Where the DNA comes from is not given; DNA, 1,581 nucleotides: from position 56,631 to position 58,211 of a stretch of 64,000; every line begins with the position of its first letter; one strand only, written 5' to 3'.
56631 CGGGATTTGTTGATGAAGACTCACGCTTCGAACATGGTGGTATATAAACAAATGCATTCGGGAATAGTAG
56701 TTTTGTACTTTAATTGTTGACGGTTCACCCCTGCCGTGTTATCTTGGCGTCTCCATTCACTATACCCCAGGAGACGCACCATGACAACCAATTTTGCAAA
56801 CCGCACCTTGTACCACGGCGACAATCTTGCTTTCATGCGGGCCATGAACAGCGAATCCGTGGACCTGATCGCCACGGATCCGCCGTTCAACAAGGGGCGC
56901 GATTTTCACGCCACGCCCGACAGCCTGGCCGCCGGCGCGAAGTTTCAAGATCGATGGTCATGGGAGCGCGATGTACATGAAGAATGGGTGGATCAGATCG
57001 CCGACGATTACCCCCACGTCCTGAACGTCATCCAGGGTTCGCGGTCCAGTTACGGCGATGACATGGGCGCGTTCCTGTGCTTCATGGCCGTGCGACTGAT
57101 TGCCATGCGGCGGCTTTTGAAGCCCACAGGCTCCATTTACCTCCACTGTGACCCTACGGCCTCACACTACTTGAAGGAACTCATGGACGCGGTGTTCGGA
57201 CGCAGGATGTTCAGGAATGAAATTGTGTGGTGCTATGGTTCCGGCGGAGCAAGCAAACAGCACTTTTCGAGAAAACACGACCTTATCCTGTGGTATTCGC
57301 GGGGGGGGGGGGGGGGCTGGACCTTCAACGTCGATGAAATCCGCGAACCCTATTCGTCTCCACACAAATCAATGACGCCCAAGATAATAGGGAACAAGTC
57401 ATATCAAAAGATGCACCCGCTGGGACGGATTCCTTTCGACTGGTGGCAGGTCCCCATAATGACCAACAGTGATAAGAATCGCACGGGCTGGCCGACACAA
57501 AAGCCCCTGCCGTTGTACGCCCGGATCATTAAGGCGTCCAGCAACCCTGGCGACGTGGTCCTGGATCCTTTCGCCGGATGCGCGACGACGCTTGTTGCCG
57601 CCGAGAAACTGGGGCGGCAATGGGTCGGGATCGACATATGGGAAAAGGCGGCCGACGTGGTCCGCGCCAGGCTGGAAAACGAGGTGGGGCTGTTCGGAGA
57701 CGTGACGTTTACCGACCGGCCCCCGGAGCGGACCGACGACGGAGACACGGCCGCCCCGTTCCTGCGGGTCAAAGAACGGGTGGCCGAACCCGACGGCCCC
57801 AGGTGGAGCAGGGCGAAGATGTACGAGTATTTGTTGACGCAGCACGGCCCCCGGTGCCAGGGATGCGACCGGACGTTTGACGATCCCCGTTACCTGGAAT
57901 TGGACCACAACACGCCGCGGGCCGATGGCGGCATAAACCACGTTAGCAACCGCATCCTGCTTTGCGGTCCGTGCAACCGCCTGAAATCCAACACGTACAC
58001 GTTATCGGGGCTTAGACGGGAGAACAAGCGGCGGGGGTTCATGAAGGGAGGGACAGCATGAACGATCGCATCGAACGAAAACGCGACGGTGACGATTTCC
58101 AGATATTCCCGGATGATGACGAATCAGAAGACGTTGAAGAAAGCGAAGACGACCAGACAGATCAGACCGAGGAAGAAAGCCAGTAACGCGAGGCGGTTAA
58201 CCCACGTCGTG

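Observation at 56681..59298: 30-bp inverted repeats bracket a 2.6-kb cassette: methyltransferase-HNH, small membrane protein and IS1595 transposase stub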

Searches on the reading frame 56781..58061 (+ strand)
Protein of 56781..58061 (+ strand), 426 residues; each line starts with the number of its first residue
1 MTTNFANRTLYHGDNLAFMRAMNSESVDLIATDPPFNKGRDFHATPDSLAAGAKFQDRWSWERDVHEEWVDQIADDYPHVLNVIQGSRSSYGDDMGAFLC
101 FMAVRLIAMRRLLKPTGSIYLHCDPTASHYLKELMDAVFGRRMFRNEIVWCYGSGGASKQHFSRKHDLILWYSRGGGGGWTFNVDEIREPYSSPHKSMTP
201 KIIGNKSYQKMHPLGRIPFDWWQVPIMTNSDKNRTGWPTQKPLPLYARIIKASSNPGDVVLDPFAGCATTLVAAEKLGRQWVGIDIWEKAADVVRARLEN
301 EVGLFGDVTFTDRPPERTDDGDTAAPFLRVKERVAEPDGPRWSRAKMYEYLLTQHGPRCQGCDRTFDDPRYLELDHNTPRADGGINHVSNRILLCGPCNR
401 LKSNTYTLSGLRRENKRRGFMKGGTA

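Call 8: search_protein_families(library=pfam, proteins=[window:56781-58061:+], max_evalue=0.01)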
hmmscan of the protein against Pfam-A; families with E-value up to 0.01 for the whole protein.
window:56781-58061:+ (426 aa): 4 families
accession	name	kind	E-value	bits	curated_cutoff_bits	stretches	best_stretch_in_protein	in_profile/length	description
PF01555.25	N6_N4_Mtase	-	9.7e-48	163.5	26.7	1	27-292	1-217/221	DNA methylase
PF01844.29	HNH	-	7.3e-09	36.1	21.4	1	359-404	1-46/47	HNH endonuclease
PF14279.12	HNH_5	-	0.00012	22.4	27.5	1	359-404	1-45/56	HNH endonuclease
PF02945.21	Endonuclease_7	-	0.0002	21.6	23.6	1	345-401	12-62/82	Recombination endonuclease VII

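Call 17: find_homologous_proteins(query=window:56781-58061:+)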
Query window:56781-58061:+ (426 aa): 8000 proteins with E <= 0.001 among 8000 candidates; the best 120 are listed.
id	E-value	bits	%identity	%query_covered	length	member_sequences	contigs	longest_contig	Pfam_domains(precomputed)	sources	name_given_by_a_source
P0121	2.7e-233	793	74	99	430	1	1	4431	PF01844.30,PF14279.13,PF01555.25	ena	-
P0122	9.0e-231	785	78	95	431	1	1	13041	PF01844.30,PF01555.25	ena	-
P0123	9.2e-228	775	78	99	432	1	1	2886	PF01844.30,PF01555.25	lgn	-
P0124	9.3e-228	775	78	98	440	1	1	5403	PF01844.30,PF01555.25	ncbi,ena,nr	ncbi:MAG: hypothetical protein F4Z29_06680 [Gemmatimonadetes bacterium]|nr:hypothetical protein [Gem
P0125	1.0e-223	762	76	99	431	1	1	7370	PF01844.30,PF01555.25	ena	-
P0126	5.7e-222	756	73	98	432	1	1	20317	PF01844.30,PF01555.25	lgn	-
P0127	1.0e-211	722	71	99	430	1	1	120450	PF01844.30,PF01555.25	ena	-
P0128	1.9e-210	718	71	100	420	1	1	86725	PF01844.30,PF01555.25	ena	-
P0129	5.9e-210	716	72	99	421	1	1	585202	PF01844.30,PF01555.25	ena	-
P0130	2.7e-209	714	70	100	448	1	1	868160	PF01844.30,PF01555.25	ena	-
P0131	7.2e-209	713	69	99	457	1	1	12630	PF01844.30,PF01555.25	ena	-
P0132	2.3e-208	711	71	100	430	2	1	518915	PF01844.30,PF01555.25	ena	-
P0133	3.3e-208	710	71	98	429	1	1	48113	PF01844.30,PF01555.25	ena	-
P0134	5.0e-208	710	71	99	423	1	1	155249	PF01844.30,PF01555.25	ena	-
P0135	1.4e-207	708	70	98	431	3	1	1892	PF01844.30,PF01555.25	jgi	-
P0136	3.0e-207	707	73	98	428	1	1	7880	PF01844.30,PF01555.25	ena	-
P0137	1.0e-206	706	71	99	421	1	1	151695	PF01844.30,PF01555.25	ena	-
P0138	1.6e-206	705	69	99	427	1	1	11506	PF01844.30,PF01555.25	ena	-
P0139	4.1e-206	704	69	99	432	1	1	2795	PF01844.30,PF01555.25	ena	-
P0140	1.5e-204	698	70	98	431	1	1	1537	PF01844.30,PF01555.25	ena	-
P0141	9.7e-204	696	69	98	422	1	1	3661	PF01844.30,PF01555.25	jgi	-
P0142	1.6e-203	695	69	99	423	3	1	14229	PF01844.30,PF01555.25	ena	-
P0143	1.4e-201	689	67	100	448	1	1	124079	PF01844.30,PF01555.25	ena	-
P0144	1.4e-201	689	69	99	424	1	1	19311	PF01844.30,PF01555.25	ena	-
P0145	2.2e-201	688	67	99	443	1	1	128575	PF01844.30,PF01555.25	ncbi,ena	-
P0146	2.3e-201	688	68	100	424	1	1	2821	PF01844.30,PF01555.25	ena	-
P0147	3.0e-201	688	68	99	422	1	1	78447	PF01844.30,PF01555.25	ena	-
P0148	3.0e-201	688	69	98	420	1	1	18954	PF01844.30,PF01555.25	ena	-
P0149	5.8e-201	687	67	99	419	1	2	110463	PF01844.30,PF01555.25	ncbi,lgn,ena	-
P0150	6.0e-201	687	67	99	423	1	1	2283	PF01844.30,PF01555.25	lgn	-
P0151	7.6e-201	686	68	99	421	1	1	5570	PF01844.30,PF01555.25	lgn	-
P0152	1.1e-200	686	69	99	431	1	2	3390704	PF01844.30,PF01555.25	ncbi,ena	-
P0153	2.1e-199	681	69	99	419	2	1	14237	PF01844.30,PF01555.25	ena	-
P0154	1.1e-198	679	68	98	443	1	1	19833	PF01844.30,PF01555.25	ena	-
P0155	1.2e-198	679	67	98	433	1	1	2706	PF01844.30,PF01555.25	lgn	-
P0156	2.8e-198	678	69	99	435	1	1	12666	PF01844.30,PF01555.25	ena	-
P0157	5.2e-198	677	67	99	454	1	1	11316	PF01844.30,PF02945.22,PF01555.25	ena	-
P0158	6.3e-198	677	68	99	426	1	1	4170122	PF01844.30,PF01555.25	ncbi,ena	-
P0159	6.6e-198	677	66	99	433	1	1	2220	PF01844.30,PF02945.22,PF01555.25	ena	-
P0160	7.2e-198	676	67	99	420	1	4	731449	PF01844.30,PF01555.25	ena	-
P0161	8.5e-198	676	67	100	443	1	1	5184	PF01844.30,PF01555.25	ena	-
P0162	2.4e-197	675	68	98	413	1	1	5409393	PF01844.30,PF01555.25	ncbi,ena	-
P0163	2.5e-197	675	68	99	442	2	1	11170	PF01844.30,PF01555.25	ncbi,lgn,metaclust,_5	metaclust:\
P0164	3.0e-197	674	69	98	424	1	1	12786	PF01844.30,PF01555.25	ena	-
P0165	7.1e-197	673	68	98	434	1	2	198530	PF01844.30,PF01555.25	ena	-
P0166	1.0e-196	673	69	100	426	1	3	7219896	PF01844.30,PF14279.13,PF01555.25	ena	-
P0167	1.9e-196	672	66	100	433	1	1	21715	PF01844.30,PF02945.22,PF01555.25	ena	-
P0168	2.4e-196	671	66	100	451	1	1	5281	PF01844.30,PF01555.25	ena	-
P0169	2.6e-196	671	66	99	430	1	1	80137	PF01844.30,PF01555.25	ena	-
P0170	2.7e-196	671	68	99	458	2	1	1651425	PF01844.30,PF01555.25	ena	-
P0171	4.7e-196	670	67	99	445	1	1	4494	PF01844.30,PF01555.25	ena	-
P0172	8.8e-196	670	67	99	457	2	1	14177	PF01844.30,PF01555.25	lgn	-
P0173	1.0e-195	669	67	99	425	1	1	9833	PF01844.30,PF01555.25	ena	-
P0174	1.1e-195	669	66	99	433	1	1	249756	PF01844.30,PF01555.25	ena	-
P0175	1.4e-195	669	66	99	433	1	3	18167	PF01844.30,PF01555.25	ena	-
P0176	2.7e-195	668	69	98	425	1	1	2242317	PF01844.30,PF01555.25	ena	-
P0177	2.9e-195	668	68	99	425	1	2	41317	PF01844.30,PF01555.25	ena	-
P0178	3.1e-195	668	68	99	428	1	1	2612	PF01844.30,PF02945.22,PF01555.25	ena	-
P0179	3.4e-195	668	67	99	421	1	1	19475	PF01844.30,PF01555.25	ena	-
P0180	4.6e-195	667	68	98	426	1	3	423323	PF01844.30,PF01555.25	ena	-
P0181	5.3e-195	667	66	57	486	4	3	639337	PF01844.30,PF01555.25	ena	-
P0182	7.4e-195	666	68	98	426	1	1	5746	PF01844.30,PF01555.25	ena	-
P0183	8.1e-195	666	66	100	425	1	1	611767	PF01844.30,PF01555.25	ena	-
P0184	8.8e-195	666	66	99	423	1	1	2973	PF01844.30,PF01555.25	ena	-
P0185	9.0e-195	666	62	99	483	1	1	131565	PF01844.30,PF01555.25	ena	-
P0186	9.3e-195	666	67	99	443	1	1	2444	PF01844.30,PF02945.22,PF01555.25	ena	-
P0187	1.0e-194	666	65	99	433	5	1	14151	PF01844.30,PF01555.25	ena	-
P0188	1.4e-194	666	66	99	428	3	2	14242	PF01844.30,PF14279.13,PF01555.25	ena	-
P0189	1.4e-194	666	66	100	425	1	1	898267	PF01844.30,PF01555.25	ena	-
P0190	1.5e-194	665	67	100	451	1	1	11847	PF01844.30,PF01555.25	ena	-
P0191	1.5e-194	665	67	98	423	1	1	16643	PF01844.30,PF01555.25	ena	-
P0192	1.7e-194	665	66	100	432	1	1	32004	PF01844.30,PF01555.25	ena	-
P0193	1.7e-194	665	66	99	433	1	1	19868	PF01844.30,PF01555.25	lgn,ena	-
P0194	1.9e-194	665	66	98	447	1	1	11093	PF01844.30,PF01555.25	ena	-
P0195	2.3e-194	665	68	98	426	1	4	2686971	PF01844.30,PF01555.25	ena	-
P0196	2.5e-194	665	66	99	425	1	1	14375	PF01844.30,PF01555.25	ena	-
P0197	2.6e-194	665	67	99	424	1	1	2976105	PF01844.30,PF02945.22,PF01555.25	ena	-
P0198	2.7e-194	665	67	100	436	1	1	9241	PF01844.30,PF02945.22,PF01555.25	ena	-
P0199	2.7e-194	665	68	98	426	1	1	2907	PF01844.30,PF01555.25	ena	-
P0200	2.8e-194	665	66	100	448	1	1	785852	PF01844.30,PF01555.25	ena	-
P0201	3.3e-194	664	66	100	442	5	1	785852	PF01844.30,PF01555.25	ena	-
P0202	3.8e-194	664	66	99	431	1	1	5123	PF01844.30,PF01555.25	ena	-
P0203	4.6e-194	664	67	99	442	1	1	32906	PF01844.30,PF01555.25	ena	-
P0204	5.3e-194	664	67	99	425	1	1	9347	PF01844.30,PF01555.25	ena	-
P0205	5.4e-194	664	65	98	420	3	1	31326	PF01844.30,PF02945.22,PF14279.13,PF01555.25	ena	-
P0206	9.8e-194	663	66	98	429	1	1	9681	PF01844.30,PF01555.25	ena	-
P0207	1.1e-193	663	66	98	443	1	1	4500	PF01844.30,PF01555.25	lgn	-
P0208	1.4e-193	662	65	99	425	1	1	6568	PF01844.30,PF01555.25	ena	-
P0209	1.4e-193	662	65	99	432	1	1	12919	PF01844.30,PF01555.25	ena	-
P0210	1.7e-193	662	67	99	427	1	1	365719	PF01844.30,PF02945.22,PF01555.25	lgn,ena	-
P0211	2.3e-193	662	66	100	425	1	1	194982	PF01844.30,PF01555.25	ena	-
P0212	2.4e-193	661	66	99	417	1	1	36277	PF01844.30,PF01555.25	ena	-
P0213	2.4e-193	661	66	98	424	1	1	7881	PF01844.30,PF01555.25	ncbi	-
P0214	2.5e-193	661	67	98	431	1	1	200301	PF01844.30,PF02945.22,PF01555.25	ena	-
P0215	3.2e-193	661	70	94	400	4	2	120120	PF01844.30,PF01555.25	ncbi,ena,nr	ncbi:MAG: DNA methyltransferase [Gammaproteobacteria bacterium]|nr:DNA methyltransferase [Gammaprote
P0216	3.5e-193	661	65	99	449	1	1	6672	PF01844.30,PF01555.25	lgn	-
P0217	5.0e-193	660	67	99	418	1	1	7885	PF01844.30,PF01555.25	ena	-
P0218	7.8e-193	660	68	98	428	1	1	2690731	PF01844.30,PF14279.13,PF01555.25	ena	-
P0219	8.7e-193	660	68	94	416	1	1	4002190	PF01844.30,PF01555.25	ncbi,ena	-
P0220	8.7e-193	660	70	94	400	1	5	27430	PF01844.30,PF01555.25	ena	-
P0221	1.2e-192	659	67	98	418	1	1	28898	PF01844.30,PF01555.25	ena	-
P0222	1.5e-192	659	65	99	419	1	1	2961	PF01844.30,PF01555.25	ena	-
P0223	1.6e-192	659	66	99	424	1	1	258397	PF01844.30,PF01555.25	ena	-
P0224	3.4e-192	658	67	99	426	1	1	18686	PF01844.30,PF01555.25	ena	-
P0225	4.3e-192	657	65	99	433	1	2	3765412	PF01844.30,PF02945.22,PF01555.25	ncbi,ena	-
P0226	5.3e-192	657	69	94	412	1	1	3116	PF01844.30,PF01555.25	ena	-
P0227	5.9e-192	657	65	100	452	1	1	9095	PF01844.30,PF01555.25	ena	-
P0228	6.4e-192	657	67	99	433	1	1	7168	PF01844.30,PF01555.25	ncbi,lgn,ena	-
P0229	8.1e-192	656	67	98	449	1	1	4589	PF01844.30,PF01555.25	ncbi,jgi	-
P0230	8.1e-192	656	66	99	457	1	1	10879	PF01844.30,PF01555.25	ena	-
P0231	1.2e-191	656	73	47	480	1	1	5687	PF01844.30,PF01555.25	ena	-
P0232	1.5e-191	656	69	94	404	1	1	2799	PF01844.30,PF01555.25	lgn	-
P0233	1.7e-191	655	66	99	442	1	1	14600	PF01844.30,PF02945.22,PF01555.25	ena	-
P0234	1.7e-191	655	66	99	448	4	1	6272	PF01844.30,PF01555.25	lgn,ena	-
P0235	1.8e-191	655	79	47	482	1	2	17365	PF01844.30,PF01555.25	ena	-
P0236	2.1e-191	655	66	98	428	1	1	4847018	PF01844.30,PF01555.25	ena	-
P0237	2.3e-191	655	60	99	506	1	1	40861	PF01844.30,PF01555.25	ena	-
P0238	2.6e-191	655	66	99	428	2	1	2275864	PF01844.30,PF01555.25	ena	-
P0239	2.6e-191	655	66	99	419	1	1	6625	PF01844.30,PF01555.25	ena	-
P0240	2.7e-191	655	66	99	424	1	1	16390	PF01844.30,PF01555.25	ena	-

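Call 18: find_encoding_contigs(protein=P0122, flank=5000, max_places=3)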
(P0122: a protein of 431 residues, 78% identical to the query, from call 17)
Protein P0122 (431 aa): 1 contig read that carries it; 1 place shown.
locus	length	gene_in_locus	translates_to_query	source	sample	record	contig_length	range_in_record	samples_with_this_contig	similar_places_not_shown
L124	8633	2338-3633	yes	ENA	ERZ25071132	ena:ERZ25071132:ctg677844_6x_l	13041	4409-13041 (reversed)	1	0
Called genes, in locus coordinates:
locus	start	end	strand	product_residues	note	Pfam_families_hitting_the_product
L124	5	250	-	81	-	-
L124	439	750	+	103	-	PF01527:HTH_Tnp_1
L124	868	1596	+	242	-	PF13276:HTH_21, PF00665:rve, PF13683:rve_3, PF13333:rve_2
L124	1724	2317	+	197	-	-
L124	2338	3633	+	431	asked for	PF01555:N6_N4_Mtase, PF01844:HNH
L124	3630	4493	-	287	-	PF13276:HTH_21, PF00665:rve, PF13683:rve_3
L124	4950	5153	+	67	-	-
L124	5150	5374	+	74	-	-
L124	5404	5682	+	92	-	-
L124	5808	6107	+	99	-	-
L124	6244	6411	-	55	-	-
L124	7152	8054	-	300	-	-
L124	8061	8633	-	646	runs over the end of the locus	PF02518:HATPase_c (faint), PF13589:HATPase_c_3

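Call 19: find_encoding_contigs(protein=P0126, flank=5000, max_places=3)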
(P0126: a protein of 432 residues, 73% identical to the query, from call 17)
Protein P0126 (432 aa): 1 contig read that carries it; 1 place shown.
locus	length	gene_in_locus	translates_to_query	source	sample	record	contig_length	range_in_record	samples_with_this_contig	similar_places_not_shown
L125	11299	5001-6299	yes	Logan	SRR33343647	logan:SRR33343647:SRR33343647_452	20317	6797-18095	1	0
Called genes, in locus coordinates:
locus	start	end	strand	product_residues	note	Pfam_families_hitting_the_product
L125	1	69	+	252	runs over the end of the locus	PF00106:adh_short, PF08659:KR, PF13561:adh_short_C2, PF23441:SDR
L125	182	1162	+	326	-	PF03480:DctP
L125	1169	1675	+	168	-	PF04290:DctQ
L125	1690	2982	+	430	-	PF06808:DctM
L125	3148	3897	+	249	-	PF00392:GntR, PF07840:FadR_C (weak), PF07729:FCD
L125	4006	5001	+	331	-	PF12760:Zn_ribbon_IS1595 (weak), PF12762:DDE_Tnp_IS1595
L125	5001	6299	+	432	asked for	PF01555:N6_N4_Mtase, PF01844:HNH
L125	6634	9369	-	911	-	PF14592:Chondroitinas_B, PF22842:Pel9A-like_beta_helix (weak), PF13229:Beta_helix (faint), PF05048:NosD (faint), PF12708:Pect-lyase_RHGA_epim (weak)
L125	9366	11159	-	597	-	PF22842:Pel9A-like_beta_helix (weak), PF14592:Chondroitinas_B, PF18962:Por_Secre_tail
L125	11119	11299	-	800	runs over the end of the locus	?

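Call 20: find_encoding_contigs(protein=P0127, flank=5000, max_places=3)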
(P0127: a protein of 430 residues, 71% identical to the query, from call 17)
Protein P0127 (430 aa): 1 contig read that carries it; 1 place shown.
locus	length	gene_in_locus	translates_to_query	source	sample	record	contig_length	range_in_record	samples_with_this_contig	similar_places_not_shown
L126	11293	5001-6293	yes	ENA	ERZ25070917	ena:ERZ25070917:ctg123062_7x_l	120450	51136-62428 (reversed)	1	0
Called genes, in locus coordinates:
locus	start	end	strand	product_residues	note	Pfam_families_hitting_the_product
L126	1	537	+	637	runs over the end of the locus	PF16177:ACAS_N, PF00501:AMP-binding, PF13193:AMP-binding_C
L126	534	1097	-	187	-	PF03602:Cons_hypoth95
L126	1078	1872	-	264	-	PF01479:S4, PF00849:PseudoU_synth_2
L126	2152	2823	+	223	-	PF04519:Bactofilin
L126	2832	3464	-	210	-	PF00730:HhH-GPD, PF00633:HHH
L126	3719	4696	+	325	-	PF12760:Zn_ribbon_IS1595 (weak), PF12762:DDE_Tnp_IS1595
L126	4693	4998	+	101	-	-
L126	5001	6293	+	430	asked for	PF01555:N6_N4_Mtase, PF01844:HNH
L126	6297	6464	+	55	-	-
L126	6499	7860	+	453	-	PF00289:Biotin_carb_N, PF02786:CPSase_L_D2, PF07478:Dala_Dala_lig_C, PF02785:Biotin_carb_C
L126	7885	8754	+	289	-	PF02682:CT_C_D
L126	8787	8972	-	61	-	PF06568:YjiS-like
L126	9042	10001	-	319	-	PF13384:HTH_23 (weak), PF12762:DDE_Tnp_IS1595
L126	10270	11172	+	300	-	PF00248:Aldo_ket_red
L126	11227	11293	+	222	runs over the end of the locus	PF19540:DUF6064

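Call 21: search_protein_families(library=ncbifam, proteins=[window:56781-58061:+], max_evalue=0.01)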
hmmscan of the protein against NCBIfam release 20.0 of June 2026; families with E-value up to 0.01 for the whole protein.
window:56781-58061:+ (426 aa): 5 families
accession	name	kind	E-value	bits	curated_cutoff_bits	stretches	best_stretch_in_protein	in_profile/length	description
NF008572.0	PRK11524.1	equivalog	7.4e-33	113.9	292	2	66-293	30-251/294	adenine-specific DNA-methyltransferase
NF050803.1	DnaMtaseCcrMCaul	equivalog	4.6e-23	81.7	830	2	222-301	166-250/350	adenine-specific DNA-methyltransferase CcrM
NF010253.0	PRK13699.1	subfamily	1.1e-13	51.4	244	1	236-298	143-205/226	DNA methyltransferase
NF040563.1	guided_IscB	equivalog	3.4e-09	36.3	175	1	347-406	183-239/314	RNA-guided endonuclease IscB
TIGR01177.1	TIGR01177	hypoth_equivalog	3e-05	23.5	316.55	1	244-298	168-224/330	TIGR01177 family methyltransferase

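Call 25: search_protein_families(library=padloc, proteins=[window:56781-58061:+], max_evalue=0.01)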
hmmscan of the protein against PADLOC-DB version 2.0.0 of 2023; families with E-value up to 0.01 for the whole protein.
window:56781-58061:+ (426 aa): 71 families (the best 25 are shown)
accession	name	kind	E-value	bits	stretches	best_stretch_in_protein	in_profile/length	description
PDLC03300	MTase_II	-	9.3e-61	203.5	1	8-305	12-283/302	Type II methyltransferase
PDLC03339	MTase_II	-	2.3e-52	176.1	2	93-302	55-275/399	Type II methyltransferase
PDLC03299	MTase_II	-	1.6e-47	160.4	2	95-299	59-258/296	Type II methyltransferase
PDLC03371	MTase_II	-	4.7e-47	158.7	1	6-301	9-255/260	Type II methyltransferase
PDLC03354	MTase_II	-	1.7e-40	137.3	2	96-180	127-212/425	Type II methyltransferase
PDLC03633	MTase_III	-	4.6e-39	132.6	1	23-298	96-353/616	Type III methyltransferase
PDLC03320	MTase_II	-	6.1e-36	122.1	2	65-299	47-275/289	Type II methyltransferase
PDLC03636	MTase_III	-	5.2e-34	116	2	97-175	95-174/575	Type III methyltransferase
PDLC03644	MTase_III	-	1e-25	88.5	2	9-177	40-189/542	Type III methyltransferase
PDLC03635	MTase_III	-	2.2e-25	87.5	2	97-178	267-351/708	Type III methyltransferase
PDLC03738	oMTase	-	2.8e-25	86.8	1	231-313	198-279/376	orphan methyltransferase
PDLC03265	MTase_II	-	4.8e-25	86.7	3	237-300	267-330/333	Type II methyltransferase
PDLC03216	MTase_II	-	1.5e-24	84.7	2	222-301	174-258/364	Type II methyltransferase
PDLC03238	MTase_II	-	1.8e-24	84.5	2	63-299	136-364/428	Type II methyltransferase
PDLC03353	MTase_II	-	1.4e-23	81.7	2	222-299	176-251/260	Type II methyltransferase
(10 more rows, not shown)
